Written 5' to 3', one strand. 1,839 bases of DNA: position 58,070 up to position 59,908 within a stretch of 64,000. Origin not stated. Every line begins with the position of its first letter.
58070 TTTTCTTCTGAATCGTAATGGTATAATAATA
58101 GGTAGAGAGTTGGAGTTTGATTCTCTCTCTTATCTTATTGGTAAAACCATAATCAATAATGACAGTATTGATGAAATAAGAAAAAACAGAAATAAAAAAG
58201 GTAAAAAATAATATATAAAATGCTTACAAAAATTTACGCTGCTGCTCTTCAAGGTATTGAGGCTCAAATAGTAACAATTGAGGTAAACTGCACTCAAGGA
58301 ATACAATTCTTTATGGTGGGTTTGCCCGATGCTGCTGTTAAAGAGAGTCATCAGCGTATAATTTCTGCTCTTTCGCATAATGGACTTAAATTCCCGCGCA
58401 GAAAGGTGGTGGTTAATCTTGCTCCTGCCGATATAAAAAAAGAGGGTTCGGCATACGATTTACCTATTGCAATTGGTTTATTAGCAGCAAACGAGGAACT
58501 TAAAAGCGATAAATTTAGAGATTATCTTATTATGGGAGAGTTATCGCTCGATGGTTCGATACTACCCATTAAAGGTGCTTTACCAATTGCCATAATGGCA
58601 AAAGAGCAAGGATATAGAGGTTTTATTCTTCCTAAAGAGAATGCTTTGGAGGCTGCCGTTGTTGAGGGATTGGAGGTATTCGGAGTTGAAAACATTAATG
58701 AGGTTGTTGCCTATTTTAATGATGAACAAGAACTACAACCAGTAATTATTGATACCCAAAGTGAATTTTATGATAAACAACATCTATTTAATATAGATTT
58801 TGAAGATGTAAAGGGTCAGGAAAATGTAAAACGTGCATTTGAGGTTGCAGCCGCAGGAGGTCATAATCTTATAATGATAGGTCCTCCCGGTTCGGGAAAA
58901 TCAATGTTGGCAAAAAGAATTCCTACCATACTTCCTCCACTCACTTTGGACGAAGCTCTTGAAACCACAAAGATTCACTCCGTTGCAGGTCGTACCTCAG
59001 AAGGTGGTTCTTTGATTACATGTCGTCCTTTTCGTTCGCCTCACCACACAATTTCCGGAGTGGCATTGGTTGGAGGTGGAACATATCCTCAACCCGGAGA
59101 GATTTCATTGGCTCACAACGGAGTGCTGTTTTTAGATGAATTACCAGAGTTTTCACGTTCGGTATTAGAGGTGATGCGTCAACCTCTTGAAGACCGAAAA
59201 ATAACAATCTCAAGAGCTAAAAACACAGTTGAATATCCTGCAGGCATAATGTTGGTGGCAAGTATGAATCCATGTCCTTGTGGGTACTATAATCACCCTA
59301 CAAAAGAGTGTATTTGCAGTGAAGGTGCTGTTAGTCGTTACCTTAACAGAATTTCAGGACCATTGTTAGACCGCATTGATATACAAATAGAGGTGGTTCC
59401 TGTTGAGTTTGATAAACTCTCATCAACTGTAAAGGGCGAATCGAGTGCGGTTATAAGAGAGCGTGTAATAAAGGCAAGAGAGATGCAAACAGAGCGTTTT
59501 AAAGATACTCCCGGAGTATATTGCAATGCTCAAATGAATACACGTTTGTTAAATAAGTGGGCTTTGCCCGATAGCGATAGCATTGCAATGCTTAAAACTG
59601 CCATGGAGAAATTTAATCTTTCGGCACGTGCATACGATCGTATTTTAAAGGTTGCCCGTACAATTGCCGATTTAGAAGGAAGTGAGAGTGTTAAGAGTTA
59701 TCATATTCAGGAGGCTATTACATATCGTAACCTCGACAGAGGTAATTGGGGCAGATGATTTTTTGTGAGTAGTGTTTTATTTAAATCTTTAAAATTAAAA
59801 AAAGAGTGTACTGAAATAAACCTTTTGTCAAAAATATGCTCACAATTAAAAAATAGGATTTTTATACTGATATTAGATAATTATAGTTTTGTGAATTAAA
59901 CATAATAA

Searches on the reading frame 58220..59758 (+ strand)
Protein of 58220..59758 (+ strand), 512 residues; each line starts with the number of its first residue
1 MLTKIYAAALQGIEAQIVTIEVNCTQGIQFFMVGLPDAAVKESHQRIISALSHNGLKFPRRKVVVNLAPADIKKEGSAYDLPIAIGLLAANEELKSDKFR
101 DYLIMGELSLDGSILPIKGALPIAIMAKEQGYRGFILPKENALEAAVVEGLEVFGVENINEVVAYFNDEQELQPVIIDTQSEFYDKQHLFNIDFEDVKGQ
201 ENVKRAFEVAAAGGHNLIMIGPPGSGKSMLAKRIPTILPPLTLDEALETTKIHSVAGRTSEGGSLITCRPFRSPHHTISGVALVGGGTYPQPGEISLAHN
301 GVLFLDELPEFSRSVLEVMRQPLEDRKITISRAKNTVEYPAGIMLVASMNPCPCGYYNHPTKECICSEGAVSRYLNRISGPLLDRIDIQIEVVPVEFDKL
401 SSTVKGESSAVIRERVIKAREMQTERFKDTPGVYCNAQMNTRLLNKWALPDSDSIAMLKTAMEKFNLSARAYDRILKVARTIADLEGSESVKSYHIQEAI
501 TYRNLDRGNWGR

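Call 5: search_protein_families(library=pfam, proteins=[window:58220-59758:+])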
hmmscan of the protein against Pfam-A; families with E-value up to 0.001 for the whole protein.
window:58220-59758:+ (512 aa): 9 families
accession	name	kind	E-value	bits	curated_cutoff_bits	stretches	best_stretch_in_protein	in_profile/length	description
PF01078.27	Mg_chelatase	-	1.4e-97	325.6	20.3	1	193-398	1-205/207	Magnesium chelatase, subunit ChlI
PF13541.12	ChlI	-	9.4e-45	151.9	27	1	20-141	1-121/121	Subunit ChlI of Mg-chelatase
PF13335.12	Mg_chelatase_C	-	5.3e-34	117.1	26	1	406-503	1-94/94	Magnesium chelatase, subunit ChlI C-terminal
PF07728.20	AAA_5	-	4.8e-10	40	22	1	216-353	1-125/139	AAA domain (dynein-related subfamily)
PF00493.29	MCM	-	2.6e-07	30.4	23.3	1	210-359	53-180/224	MCM P-loop domain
PF05362.19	Lon_C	-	2.8e-05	24.2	21.1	1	57-164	90-200/205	Lon protease (S16) C-terminal proteolytic domain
PF00158.32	Sigma54_activat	-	6.3e-05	23.2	20.2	0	290-329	84-123/168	Sigma-54 interaction domain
PF20030.5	bpMoxR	-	0.00018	21.1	27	0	199-238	16-55/205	MoxR domain in the MoxR-vWA-beta-propeller ternary systems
PF05496.18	RuvB_N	-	0.00025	21.3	27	0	296-330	81-115/159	Holliday junction DNA helicase RuvB P-loop domain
